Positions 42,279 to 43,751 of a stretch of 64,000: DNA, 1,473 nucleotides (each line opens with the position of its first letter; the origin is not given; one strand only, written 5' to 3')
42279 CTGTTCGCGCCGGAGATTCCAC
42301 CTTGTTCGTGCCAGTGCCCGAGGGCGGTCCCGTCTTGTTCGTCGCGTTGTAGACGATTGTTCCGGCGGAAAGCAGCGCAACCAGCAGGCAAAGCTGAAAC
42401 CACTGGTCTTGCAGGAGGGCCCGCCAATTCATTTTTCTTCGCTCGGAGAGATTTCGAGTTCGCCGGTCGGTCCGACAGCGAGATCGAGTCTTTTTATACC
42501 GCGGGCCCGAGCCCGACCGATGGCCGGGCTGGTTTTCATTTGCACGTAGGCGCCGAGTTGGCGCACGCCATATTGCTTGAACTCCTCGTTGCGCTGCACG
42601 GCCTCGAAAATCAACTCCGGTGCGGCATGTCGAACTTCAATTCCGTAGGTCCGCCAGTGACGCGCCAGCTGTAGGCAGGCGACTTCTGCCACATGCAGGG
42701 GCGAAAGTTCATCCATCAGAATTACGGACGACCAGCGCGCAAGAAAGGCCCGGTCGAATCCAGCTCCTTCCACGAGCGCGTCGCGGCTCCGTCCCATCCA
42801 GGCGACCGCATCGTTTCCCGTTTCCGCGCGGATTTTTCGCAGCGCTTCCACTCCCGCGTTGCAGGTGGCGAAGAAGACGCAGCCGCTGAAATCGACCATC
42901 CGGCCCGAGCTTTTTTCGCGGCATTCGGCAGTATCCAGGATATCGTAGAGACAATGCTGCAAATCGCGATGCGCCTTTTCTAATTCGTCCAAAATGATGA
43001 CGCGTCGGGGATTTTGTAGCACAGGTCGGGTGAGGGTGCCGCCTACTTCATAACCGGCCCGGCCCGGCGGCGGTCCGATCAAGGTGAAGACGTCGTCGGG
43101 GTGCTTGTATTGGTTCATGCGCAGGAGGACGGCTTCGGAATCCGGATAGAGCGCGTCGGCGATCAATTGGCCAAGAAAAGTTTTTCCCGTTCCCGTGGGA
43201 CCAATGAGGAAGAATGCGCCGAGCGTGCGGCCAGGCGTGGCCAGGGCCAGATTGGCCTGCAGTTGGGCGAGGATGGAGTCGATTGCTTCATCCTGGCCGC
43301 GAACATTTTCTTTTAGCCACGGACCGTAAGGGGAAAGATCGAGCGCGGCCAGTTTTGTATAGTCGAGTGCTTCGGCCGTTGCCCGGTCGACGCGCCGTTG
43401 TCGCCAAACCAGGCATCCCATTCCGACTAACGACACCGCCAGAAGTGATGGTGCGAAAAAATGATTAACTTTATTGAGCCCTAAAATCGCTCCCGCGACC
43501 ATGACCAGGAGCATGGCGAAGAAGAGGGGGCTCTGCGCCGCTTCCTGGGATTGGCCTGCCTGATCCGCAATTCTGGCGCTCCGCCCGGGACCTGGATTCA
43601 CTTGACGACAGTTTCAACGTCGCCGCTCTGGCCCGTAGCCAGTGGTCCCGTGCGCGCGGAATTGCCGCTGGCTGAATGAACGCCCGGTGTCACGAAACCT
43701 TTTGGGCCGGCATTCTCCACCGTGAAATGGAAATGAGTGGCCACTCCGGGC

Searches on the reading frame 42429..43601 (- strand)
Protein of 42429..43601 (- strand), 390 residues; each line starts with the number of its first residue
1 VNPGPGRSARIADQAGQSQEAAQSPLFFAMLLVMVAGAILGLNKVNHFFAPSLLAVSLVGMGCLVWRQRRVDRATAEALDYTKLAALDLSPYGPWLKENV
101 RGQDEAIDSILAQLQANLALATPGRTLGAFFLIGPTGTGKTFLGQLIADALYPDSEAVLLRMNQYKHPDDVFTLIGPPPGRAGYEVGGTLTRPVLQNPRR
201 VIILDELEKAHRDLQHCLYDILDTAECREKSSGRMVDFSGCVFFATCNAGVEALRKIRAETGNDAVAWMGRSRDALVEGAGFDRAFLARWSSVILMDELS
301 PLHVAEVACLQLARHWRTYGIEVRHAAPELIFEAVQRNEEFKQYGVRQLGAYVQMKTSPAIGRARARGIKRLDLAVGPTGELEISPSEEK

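Call 35: search_protein_families(library=pfam, proteins=[window:42429-43601:-], max_evalue=0.00001)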
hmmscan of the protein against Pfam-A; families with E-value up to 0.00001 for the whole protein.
window:42429-43601:- (390 aa): 3 families
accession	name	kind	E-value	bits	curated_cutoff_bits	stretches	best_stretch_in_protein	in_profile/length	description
PF07724.20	AAA_2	-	1e-25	91.2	27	1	127-260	3-136/166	AAA domain (Cdc48 subfamily)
PF07728.20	AAA_5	-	4e-11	43.5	22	1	130-249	2-123/139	AAA domain (dynein-related subfamily)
PF13401.12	AAA_22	-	7.6e-06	26.7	27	0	128-224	6-110/130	AAA domain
